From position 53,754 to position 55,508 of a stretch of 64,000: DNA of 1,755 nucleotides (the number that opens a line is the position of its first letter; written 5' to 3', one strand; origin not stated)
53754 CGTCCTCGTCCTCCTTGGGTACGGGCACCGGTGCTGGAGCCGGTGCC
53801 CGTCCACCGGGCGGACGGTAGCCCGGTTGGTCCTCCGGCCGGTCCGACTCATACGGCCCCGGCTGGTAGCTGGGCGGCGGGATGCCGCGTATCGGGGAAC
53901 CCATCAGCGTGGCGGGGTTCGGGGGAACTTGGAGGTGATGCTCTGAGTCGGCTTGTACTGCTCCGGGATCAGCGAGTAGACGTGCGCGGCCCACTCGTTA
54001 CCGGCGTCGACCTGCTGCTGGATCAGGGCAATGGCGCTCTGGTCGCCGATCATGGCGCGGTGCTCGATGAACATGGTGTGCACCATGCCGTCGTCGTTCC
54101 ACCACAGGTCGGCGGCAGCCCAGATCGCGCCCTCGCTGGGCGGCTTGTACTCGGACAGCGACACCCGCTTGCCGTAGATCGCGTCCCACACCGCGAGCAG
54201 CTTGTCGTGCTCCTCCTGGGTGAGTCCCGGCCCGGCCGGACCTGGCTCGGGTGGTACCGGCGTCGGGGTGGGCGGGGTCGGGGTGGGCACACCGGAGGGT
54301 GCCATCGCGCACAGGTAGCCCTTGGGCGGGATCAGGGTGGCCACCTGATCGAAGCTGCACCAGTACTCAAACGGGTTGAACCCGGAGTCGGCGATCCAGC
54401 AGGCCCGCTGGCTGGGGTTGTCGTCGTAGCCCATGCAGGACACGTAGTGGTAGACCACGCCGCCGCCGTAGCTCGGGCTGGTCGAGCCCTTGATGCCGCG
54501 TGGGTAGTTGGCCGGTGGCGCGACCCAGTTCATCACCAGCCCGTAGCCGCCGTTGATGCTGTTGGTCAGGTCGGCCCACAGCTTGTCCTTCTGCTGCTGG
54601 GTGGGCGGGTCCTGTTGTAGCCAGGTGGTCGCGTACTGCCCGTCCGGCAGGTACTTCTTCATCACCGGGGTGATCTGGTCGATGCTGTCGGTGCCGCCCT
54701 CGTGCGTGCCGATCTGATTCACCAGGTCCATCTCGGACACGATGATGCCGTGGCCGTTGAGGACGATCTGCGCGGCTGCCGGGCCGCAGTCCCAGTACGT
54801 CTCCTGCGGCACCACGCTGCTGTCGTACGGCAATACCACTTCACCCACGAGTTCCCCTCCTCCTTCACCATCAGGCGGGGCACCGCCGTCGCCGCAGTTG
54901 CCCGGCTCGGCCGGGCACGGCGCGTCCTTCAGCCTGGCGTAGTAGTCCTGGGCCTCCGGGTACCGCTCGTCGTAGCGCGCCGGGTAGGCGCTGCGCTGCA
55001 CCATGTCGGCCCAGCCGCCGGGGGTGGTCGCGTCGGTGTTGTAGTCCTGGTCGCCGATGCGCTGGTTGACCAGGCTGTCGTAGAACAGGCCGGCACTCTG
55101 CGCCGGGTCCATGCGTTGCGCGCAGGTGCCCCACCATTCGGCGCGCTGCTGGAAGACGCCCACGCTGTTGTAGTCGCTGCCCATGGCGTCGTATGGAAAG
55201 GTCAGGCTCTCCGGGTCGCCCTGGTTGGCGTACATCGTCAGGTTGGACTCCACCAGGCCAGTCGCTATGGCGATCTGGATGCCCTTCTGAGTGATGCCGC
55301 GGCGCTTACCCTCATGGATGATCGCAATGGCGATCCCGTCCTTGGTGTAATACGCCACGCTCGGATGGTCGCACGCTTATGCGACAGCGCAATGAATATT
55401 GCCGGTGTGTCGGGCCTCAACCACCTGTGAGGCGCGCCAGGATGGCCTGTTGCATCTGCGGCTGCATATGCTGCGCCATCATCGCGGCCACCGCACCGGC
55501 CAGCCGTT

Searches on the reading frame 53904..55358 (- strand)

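Call 14: search_protein_families(library=pfam, proteins=[window:53904-55358:-], max_evalue=0.01)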
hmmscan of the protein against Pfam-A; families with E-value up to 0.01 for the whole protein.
window:53904-55358:- (484 aa): 3 families
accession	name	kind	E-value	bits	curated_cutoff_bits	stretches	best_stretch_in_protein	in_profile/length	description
PF13529.12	Peptidase_C39_2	-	1.6e-10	42.1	24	1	184-325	7-142/143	Peptidase_C39 like family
PF03412.21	Peptidase_C39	-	0.00026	21.2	22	1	181-225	3-47/133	Peptidase C39 family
PF09778.15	Guanylate_cyc_2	-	0.0016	18.3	28.1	1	183-256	4-79/212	Guanylylate cyclase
